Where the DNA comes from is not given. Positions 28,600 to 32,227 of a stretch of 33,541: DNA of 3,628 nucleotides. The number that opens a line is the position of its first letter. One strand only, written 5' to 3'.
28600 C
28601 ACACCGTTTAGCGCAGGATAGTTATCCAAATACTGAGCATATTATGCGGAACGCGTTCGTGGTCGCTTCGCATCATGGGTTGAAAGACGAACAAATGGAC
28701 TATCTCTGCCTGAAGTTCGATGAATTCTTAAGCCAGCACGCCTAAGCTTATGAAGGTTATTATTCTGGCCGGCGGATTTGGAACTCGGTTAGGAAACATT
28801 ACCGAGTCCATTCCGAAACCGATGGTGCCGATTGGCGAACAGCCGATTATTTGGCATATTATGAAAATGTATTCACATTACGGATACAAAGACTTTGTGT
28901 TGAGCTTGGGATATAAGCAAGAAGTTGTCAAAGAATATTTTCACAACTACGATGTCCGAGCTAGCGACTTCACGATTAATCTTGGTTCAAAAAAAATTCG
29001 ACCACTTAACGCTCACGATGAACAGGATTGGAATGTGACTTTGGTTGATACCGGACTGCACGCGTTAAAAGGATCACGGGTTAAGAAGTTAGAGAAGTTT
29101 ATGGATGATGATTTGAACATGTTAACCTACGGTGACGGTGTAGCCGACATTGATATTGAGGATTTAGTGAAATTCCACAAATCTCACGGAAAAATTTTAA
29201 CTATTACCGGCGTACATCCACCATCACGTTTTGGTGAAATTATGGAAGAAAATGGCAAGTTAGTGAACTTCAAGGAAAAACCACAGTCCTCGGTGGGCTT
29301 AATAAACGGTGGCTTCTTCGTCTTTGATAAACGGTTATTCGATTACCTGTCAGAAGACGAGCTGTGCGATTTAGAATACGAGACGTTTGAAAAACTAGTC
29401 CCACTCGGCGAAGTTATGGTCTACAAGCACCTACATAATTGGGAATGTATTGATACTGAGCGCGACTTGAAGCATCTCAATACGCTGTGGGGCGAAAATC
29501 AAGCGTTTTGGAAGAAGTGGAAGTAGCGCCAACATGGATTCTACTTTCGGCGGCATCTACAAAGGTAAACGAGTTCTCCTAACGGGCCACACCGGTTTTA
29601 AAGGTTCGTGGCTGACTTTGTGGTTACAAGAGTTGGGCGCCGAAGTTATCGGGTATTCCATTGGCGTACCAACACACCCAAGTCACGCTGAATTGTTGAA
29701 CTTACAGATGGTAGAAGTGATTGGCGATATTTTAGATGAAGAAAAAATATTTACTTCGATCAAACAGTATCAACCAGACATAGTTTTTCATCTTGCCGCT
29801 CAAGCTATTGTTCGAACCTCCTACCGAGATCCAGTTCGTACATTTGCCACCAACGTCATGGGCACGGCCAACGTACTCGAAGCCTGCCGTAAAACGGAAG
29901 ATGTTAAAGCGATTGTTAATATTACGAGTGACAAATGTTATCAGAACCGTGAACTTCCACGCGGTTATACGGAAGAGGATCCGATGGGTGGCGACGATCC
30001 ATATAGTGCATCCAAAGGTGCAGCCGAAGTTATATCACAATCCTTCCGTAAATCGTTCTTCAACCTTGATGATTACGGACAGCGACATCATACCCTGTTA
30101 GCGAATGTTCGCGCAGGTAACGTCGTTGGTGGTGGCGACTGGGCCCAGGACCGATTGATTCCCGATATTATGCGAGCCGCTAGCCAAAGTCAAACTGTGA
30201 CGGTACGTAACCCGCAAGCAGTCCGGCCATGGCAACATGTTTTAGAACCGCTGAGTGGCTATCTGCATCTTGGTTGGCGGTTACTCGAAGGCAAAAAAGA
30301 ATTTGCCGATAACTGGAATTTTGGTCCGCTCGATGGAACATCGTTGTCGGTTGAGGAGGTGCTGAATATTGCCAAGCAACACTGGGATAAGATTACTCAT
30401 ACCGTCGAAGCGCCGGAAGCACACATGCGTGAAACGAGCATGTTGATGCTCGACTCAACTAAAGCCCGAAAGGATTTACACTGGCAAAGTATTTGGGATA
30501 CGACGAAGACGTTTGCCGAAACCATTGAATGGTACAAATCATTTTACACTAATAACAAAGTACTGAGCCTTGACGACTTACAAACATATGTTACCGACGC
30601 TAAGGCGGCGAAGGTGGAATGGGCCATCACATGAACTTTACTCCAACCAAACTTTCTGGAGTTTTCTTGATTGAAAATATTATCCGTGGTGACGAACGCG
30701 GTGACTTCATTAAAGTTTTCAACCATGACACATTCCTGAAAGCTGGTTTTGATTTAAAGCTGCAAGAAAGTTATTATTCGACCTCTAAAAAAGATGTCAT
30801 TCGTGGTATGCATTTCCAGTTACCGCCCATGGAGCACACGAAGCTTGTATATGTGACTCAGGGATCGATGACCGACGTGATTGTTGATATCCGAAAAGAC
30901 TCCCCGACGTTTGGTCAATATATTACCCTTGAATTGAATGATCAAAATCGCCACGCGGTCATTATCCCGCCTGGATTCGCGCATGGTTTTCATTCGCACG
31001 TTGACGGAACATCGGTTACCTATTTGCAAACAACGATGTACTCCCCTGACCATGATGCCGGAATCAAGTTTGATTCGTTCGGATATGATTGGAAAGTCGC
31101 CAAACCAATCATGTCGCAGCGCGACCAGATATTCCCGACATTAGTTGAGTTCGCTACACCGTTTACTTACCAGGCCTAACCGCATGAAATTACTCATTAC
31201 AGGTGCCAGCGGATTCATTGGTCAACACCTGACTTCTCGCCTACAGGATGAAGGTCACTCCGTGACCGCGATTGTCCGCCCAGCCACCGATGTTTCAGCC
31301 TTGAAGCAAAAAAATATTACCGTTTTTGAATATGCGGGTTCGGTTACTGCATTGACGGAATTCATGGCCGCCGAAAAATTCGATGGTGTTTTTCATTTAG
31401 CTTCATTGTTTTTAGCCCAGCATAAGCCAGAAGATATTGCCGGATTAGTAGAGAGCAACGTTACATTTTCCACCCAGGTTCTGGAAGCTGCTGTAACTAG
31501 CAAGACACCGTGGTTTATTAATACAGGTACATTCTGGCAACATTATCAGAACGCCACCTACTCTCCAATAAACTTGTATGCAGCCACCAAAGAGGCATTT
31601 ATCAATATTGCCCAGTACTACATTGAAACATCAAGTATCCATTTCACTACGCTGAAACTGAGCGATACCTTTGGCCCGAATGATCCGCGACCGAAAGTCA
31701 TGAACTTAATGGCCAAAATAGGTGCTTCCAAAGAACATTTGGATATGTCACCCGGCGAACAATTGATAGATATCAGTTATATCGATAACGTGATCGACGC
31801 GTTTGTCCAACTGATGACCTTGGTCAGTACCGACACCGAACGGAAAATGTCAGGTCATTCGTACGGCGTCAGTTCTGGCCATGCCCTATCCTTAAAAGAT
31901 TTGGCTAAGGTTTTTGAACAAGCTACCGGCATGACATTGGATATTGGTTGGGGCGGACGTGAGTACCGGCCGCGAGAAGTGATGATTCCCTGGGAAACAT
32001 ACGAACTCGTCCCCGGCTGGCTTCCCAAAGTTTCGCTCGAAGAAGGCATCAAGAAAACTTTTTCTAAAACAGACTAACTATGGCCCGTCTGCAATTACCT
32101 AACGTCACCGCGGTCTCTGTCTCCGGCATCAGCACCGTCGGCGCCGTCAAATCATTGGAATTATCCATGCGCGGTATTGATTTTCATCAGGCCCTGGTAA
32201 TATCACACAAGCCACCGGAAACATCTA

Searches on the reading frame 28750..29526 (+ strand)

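Call 51: search_protein_families(library=ncbifam, proteins=[window:28750-29526:+], max_evalue=0.00001)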
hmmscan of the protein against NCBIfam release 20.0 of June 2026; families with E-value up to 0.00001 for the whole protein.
window:28750-29526:+ (258 aa): 22 families
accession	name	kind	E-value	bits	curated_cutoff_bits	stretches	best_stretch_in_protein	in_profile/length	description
TIGR02623.1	G1P_cyt_trans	equivalog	5.9e-90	301.1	300.25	1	1-257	1-255/255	glucose-1-phosphate cytidylyltransferase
TIGR03992.1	Arch_glmU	subfamily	8.5e-28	97.3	292.1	2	1-67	1-67/393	bifunctional sugar-1-phosphate nucleotidylyltransferase/acetyltransferase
NF052502.1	man1P_GTase_Rv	exception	8.8e-25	87.3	440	2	2-66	2-66/352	mannose-1-phosphate guanylyltransferase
NF049965.1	GlMnHpPGnyltfHddC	equivalog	1.4e-24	87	300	2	1-66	1-66/221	D-glycero-D-manno-heptose 1-phosphate guanosyltransferase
NF041313.1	UDPGP_AglF_Halo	equivalog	9.4e-18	64.5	400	1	1-200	1-182/234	UTP--glucose-1-phosphate uridylyltransferase AglF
NF041173.1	Sug_nt_acttase_Thmprot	equivalog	1.6e-17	63.5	600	1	1-211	1-188/405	bifunctional sugar-1-phosphate nucleotidylyltransferase/acetyltransferase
TIGR01208.1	rmlA_long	equivalog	9.3e-14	51.1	320.25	1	2-203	1-185/353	glucose-1-phosphate thymidylyltransferase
TIGR02091.1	glgC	equivalog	6.6e-13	48.4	424.9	1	3-236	3-248/364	glucose-1-phosphate adenylyltransferase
NF003670.0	PRK05293.1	equivalog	1.5e-12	47.2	470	1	4-247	8-252/382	glucose-1-phosphate adenylyltransferase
NF045761.1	NAMPUrTaseMurU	equivalog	4e-11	43.2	250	1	1-64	1-64/226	N-acetylmuramate alpha-1-phosphate uridylyltransferase MurU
TIGR01173.1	glmU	equivalog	2.6e-10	39.7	366.85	1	1-200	1-181/452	bifunctional UDP-N-acetylglucosamine diphosphorylase/glucosamine-1-phosphate N-acetyltransferase GlmU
NF002023.0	PRK00844.1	subfamily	3.2e-10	39.4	458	1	4-233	10-250/408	glucose-1-phosphate adenylyltransferase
TIGR01207.1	rmlA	equivalog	2e-09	37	360.65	0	2-51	1-50/286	glucose-1-phosphate thymidylyltransferase RfbA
TIGR01099.1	galU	equivalog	4.3e-09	36.3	326.8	1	1-162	2-168/261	UTP--glucose-1-phosphate uridylyltransferase GalU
NF041135.1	IPPtranDIPPsyn_Thcocales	equivalog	2e-08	33.6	580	1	1-69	1-66/419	bifunctional L-myo-inositol-1-phosphate cytidylyltransferase/CDP-L-myo-inositol myo-inositolphosphotransferase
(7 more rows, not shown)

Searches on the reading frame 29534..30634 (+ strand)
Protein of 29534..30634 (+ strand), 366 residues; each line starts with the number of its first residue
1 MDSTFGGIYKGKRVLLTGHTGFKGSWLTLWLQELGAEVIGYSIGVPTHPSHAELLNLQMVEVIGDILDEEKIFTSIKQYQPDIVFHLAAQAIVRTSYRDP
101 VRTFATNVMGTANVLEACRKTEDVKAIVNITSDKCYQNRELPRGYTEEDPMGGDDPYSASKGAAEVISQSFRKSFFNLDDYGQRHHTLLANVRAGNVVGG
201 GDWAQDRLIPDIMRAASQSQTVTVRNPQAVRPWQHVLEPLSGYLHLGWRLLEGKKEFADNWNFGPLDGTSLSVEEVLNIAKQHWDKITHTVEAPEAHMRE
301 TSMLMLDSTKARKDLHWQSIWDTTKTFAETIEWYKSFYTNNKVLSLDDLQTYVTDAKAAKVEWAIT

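Call 51: search_protein_families(library=ncbifam, proteins=[window:29534-30634:+], max_evalue=0.00001)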
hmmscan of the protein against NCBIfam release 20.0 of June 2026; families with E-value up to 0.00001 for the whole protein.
window:29534-30634:+ (366 aa): 17 families
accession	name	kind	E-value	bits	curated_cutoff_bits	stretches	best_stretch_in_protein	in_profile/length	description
TIGR02622.1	CDP_4_6_dhtase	equivalog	3.9e-140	467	278.45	1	8-352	1-351/352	CDP-glucose 4,6-dehydratase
TIGR01181.1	dTDP_gluc_dehyt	equivalog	3.9e-29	101.8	365.1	1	13-336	1-313/321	dTDP-glucose 4,6-dehydratase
TIGR01179.1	galE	equivalog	5.9e-24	84.5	262.3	1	13-336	1-327/332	UDP-glucose 4-epimerase GalE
TIGR04180.1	EDH_00030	hypoth_equivalog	1e-22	80.6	475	1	14-318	1-293/297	NAD-dependent 4,6-dehydratase LegB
TIGR01472.1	gmd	equivalog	1.4e-14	54.1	415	1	14-175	3-173/342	GDP-mannose 4,6-dehydratase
NF042423.1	oxyalk_red_Shew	equivalog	3.9e-13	49.2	580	1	11-131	8-117/331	2-alkyl-3-oxoalkanoate reductase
TIGR03466.1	HpnA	hypoth_equivalog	4.2e-13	48.9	367.65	1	13-167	2-151/327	hopanoid-associated sugar epimerase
NF007582.0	PRK10217.1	equivalog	3.2e-12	46.2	698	1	64-236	58-229/355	dTDP-glucose 4,6-dehydratase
NF042422.1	oxyalk_red_OleD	equivalog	7.2e-12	45.3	580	1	13-165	2-147/329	2-alkyl-3-oxoalkanoate reductase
NF007490.0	PRK10084.1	subfamily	1.1e-11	44.3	649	1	64-121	57-114/361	dTDP-glucose 4,6-dehydratase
NF007956.0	PRK10675.1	subfamily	1.5e-10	40.7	394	1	13-333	2-328/338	UDP-glucose 4-epimerase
TIGR03589.1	PseB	equivalog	1.6e-10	40.5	407.75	1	10-136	3-129/324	UDP-N-acetylglucosamine 4,6-dehydratase (inverting)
TIGR01214.1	rmlD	equivalog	5.9e-09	35.4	224.05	1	13-172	1-139/285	dTDP-4-dehydrorhamnose reductase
NF043036.1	ErythonDh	equivalog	1.9e-07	30.6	325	1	13-175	2-168/321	D-erythronate dehydrogenase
TIGR04130.1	FnlA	equivalog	6.5e-07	28.5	730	1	56-135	51-127/337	UDP-N-acetylglucosamine 4,6-dehydratase/5-epimerase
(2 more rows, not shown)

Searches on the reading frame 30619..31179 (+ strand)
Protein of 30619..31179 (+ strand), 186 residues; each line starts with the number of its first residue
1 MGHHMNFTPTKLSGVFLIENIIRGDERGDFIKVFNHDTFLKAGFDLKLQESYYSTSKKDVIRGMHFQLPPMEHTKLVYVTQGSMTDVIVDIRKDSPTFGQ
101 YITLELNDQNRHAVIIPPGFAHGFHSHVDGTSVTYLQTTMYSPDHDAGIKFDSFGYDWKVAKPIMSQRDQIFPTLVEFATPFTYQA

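Call 51: search_protein_families(library=ncbifam, proteins=[window:30619-31179:+], max_evalue=0.00001)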
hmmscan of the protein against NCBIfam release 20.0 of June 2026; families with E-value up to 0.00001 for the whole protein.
window:30619-31179:+ (186 aa): 1 family
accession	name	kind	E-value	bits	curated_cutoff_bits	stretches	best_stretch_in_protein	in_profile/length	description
TIGR01221.1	rmlC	equivalog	3.8e-45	153.8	155.75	1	7-177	2-174/176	dTDP-4-dehydrorhamnose 3,5-epimerase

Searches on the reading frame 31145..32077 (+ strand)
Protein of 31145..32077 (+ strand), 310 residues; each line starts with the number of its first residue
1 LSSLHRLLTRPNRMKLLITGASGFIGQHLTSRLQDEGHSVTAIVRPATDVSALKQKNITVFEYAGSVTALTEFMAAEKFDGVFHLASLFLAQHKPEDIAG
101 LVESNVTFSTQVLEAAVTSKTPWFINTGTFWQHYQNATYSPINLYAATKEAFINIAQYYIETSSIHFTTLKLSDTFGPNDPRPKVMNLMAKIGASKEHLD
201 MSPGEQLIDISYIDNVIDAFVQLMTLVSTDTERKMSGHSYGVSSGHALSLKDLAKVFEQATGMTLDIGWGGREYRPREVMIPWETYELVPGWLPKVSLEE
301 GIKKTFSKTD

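Call 51: search_protein_families(library=ncbifam, proteins=[window:31145-32077:+], max_evalue=0.00001)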
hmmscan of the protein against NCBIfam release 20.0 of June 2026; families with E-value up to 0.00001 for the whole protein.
window:31145-32077:+ (310 aa): 15 families
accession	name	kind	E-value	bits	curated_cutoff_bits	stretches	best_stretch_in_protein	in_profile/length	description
TIGR04180.1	EDH_00030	hypoth_equivalog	1.4e-20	73.6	475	1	17-278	2-273/297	NAD-dependent 4,6-dehydratase LegB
NF042422.1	oxyalk_red_OleD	equivalog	3.3e-14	53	580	1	14-262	1-251/329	2-alkyl-3-oxoalkanoate reductase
TIGR02197.1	heptose_epim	equivalog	6.9e-13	48.4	274.6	1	16-263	1-262/316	ADP-glyceromanno-heptose 6-epimerase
NF042423.1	oxyalk_red_Shew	equivalog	7.6e-11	41.6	580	1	14-253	9-249/331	2-alkyl-3-oxoalkanoate reductase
TIGR03466.1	HpnA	hypoth_equivalog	9.3e-11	41.2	367.65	1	14-122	1-106/327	hopanoid-associated sugar epimerase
TIGR01777.1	yfcH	hypoth_equivalog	2.5e-10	40.4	207.35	1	17-137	2-119/292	TIGR01777 family oxidoreductase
NF047837.1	UDPAcbARedWbcJ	equivalog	1e-08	34.5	500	1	14-245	1-205/372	UDP-2-acetamido-2,6-beta-L-arabino-hexul-4-ose reductase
TIGR01181.1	dTDP_gluc_dehyt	equivalog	1.9e-08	33.8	365.1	1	15-306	1-308/321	dTDP-glucose 4,6-dehydratase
TIGR01179.1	galE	equivalog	1.9e-08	33.5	262.3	1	15-155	1-155/332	UDP-glucose 4-epimerase GalE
NF047922.1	GDPFucSynFcl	equivalog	1.5e-07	31.2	500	1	14-307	3-299/308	GDP-L-fucose synthase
NF058621.1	DiazavRedAvaA7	equivalog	1.7e-07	31.2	400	1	14-87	1-73/304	3-diazoavenalumate denitrifying reductase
NF050030.1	thlkprotThyD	equivalog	5.8e-07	29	400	1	14-119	1-111/305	thylakoid membrane protein ThyD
NF043036.1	ErythonDh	equivalog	2e-06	27.3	325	1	14-118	1-113/321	D-erythronate dehydrogenase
NF004649.0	PRK05993.1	equivalog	2e-06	27.3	387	1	14-62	5-53/277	SDR family oxidoreductase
NF006565.0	PRK09072.1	equivalog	7.7e-06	25.6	238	0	14-151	6-157/265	SDR family oxidoreductase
